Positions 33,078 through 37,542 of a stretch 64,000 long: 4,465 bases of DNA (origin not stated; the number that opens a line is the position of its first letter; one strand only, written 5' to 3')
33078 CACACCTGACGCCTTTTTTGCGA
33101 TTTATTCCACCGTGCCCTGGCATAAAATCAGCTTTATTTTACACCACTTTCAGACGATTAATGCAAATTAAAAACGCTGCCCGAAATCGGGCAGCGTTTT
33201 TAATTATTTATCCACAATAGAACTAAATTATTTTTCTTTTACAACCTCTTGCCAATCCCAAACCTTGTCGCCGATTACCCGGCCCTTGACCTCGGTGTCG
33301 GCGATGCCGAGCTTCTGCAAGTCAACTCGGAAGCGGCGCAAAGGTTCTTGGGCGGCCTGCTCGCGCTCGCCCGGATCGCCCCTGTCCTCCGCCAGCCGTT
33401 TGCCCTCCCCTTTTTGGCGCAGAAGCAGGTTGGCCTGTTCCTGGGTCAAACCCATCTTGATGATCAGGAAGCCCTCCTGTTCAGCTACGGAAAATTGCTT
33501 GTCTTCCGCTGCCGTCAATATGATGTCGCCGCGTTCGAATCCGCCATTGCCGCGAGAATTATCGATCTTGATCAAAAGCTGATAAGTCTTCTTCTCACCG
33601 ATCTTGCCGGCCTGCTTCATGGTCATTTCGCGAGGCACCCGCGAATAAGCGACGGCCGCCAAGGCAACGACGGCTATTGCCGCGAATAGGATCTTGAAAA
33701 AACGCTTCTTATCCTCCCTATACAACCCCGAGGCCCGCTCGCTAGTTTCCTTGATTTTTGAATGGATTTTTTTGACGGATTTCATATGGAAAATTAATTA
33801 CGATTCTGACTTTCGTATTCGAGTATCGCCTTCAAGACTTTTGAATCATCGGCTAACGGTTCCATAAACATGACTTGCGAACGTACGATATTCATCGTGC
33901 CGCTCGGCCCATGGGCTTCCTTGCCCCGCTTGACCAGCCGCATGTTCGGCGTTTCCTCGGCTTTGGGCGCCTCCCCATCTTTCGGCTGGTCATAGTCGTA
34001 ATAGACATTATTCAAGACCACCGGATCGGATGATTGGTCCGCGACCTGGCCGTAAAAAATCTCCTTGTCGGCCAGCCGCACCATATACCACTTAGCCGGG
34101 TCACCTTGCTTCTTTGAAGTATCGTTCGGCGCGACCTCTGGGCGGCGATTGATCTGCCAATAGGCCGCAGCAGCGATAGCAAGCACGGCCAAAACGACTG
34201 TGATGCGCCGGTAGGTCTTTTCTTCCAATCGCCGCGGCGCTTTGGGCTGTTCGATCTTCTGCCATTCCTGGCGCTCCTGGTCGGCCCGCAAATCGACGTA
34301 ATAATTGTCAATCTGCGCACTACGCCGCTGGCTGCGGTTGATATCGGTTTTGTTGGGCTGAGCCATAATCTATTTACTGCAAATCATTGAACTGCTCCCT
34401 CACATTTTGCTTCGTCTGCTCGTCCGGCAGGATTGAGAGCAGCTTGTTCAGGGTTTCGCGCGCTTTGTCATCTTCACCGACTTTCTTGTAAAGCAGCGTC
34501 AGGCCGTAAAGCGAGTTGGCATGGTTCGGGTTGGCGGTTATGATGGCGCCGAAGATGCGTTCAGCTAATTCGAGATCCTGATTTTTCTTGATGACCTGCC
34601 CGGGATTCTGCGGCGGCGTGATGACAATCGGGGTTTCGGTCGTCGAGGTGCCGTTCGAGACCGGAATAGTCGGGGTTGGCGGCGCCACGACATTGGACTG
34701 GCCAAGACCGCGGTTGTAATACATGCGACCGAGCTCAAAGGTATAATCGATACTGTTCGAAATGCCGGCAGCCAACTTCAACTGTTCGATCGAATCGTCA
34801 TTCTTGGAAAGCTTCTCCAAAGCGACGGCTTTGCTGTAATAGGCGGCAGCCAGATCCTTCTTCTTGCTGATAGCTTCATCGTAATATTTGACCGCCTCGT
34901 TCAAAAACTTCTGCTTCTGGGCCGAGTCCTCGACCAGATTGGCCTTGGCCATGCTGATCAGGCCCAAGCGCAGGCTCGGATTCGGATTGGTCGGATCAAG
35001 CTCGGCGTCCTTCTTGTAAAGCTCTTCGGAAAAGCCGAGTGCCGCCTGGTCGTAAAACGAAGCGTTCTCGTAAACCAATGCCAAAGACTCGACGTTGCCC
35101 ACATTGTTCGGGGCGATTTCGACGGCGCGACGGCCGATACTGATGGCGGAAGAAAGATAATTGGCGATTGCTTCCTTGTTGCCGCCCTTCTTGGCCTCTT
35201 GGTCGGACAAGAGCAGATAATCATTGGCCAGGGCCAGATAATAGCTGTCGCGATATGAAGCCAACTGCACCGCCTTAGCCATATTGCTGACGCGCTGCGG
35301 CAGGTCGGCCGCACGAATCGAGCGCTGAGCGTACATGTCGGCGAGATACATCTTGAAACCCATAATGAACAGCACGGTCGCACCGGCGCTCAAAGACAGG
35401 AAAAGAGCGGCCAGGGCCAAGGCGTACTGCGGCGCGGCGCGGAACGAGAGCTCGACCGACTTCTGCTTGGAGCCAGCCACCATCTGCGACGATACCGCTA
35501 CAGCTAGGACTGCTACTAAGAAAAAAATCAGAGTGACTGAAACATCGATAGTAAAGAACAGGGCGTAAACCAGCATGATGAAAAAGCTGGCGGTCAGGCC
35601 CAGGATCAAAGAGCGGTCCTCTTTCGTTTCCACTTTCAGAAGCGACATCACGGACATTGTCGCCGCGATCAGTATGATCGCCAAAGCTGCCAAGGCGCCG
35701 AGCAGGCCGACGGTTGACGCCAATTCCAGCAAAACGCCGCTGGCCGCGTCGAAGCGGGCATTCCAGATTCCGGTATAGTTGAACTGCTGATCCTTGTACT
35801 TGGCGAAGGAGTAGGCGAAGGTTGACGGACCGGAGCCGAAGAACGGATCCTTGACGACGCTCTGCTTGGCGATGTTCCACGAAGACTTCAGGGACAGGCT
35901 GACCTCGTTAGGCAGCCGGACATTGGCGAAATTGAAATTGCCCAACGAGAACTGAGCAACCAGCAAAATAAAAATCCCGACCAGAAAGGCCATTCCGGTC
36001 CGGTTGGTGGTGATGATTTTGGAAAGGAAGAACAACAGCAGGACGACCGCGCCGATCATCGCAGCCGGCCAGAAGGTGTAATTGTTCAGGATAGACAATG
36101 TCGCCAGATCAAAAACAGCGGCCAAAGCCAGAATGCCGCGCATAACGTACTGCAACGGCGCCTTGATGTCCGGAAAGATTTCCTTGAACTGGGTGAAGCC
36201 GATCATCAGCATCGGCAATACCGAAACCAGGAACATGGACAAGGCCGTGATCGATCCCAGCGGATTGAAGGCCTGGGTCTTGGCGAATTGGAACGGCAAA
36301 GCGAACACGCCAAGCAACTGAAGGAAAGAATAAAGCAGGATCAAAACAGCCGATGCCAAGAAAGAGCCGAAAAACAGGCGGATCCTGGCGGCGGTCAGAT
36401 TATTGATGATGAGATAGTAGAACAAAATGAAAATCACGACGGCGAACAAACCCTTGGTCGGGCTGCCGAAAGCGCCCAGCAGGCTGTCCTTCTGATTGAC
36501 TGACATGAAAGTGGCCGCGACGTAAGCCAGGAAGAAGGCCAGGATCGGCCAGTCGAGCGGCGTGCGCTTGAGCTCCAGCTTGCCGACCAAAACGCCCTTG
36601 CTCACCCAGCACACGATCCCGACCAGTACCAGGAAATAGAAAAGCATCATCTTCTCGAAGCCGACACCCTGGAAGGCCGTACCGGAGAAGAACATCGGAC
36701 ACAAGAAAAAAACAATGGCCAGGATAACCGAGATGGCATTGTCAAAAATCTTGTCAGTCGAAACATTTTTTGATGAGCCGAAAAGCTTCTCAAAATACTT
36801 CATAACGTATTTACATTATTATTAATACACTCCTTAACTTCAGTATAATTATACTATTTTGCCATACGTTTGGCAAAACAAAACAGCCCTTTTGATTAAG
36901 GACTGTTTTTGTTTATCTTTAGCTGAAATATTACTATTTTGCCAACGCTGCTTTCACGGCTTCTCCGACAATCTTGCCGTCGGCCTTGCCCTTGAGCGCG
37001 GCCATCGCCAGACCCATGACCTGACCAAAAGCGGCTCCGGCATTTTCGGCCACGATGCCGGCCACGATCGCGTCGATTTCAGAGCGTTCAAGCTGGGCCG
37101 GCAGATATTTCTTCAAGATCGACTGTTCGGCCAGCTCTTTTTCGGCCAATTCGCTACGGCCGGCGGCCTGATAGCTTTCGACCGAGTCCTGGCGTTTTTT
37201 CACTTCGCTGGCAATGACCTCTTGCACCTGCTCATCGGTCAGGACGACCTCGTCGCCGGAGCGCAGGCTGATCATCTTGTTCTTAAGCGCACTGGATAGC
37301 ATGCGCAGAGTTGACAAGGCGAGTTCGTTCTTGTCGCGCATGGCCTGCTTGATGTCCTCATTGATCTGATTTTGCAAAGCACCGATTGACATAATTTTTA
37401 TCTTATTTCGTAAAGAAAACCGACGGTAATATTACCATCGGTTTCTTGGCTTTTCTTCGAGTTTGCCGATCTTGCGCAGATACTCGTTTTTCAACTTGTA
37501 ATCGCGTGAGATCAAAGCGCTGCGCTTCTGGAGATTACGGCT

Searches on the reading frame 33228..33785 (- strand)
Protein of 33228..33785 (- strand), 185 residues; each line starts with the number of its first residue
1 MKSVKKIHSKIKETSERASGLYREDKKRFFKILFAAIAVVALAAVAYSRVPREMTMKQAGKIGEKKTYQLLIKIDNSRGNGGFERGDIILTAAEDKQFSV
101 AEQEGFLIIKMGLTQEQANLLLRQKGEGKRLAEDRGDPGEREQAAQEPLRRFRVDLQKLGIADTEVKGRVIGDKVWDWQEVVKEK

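Call 38: find_encoding_contigs(protein=window:33228-33785:-, flank=10000, max_places=10)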
Protein window:33228-33785:- (185 aa): 1 contig read that carries it; 1 place shown.
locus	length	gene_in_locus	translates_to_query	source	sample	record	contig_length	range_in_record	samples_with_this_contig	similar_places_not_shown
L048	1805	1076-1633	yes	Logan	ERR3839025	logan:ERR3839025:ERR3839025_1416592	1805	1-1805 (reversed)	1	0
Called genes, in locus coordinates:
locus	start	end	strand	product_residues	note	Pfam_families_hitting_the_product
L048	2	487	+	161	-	?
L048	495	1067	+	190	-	-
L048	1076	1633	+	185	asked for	-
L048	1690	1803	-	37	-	?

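Call 40: search_protein_families(library=pfam, proteins=[window:33228-33785:-], max_evalue=0.001)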
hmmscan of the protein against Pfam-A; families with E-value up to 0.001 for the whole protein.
window:33228-33785:- (185 aa): 0 families

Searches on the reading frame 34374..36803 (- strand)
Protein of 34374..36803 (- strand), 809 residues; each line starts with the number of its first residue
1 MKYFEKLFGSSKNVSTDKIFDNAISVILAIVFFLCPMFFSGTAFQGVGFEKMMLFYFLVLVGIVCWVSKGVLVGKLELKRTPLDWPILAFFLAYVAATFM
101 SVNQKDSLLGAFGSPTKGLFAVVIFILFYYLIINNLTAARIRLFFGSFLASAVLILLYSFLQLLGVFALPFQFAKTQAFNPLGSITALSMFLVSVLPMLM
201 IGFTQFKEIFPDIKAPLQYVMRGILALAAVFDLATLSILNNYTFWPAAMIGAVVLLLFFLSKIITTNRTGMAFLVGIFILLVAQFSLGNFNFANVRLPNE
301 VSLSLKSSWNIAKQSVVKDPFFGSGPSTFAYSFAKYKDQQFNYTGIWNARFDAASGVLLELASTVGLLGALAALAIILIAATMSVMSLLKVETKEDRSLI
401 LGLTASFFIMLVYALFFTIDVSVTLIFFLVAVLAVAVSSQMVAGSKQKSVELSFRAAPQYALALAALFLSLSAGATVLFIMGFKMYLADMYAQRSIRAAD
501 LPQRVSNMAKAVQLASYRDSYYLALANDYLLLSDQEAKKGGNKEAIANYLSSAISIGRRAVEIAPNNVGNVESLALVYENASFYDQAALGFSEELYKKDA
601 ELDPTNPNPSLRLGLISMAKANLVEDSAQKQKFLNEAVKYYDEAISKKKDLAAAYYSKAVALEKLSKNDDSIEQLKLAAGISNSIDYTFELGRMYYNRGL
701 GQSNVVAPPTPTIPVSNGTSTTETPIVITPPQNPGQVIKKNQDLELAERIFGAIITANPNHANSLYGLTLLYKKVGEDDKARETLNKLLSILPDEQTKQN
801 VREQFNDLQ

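Call 40: search_protein_families(library=pfam, proteins=[window:34374-36803:-], max_evalue=0.001)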
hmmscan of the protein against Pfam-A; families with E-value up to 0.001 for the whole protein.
window:34374-36803:- (809 aa): 3 families
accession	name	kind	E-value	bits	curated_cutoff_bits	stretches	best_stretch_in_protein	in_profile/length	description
PF14559.12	TPR_19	-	1.1e-07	32.5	25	1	741-795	4-58/68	Tetratricopeptide repeat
PF13431.12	TPR_17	-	1.6e-07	31.5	24.4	0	754-783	5-34/34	Tetratricopeptide repeat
PF13432.12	TPR_16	-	0.00038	21.3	32.7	0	627-681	6-60/65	Tetratricopeptide repeat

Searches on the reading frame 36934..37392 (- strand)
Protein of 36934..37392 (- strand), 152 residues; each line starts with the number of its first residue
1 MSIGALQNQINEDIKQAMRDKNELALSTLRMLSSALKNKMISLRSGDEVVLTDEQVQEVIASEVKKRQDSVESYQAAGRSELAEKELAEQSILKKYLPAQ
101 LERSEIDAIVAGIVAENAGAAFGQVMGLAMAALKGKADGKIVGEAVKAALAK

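Call 40: search_protein_families(library=pfam, proteins=[window:36934-37392:-], max_evalue=0.001)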
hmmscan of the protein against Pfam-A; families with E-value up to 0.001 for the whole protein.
window:36934-37392:- (152 aa): 2 families
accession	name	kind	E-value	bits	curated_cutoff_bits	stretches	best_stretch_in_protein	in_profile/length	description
PF09424.15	YqeY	-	1.5e-40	139.1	27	1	8-150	2-143/143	Yqey-like protein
PF02637.23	GatB_Yqey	-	7.6e-05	23.1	27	1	13-150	5-148/148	GatB domain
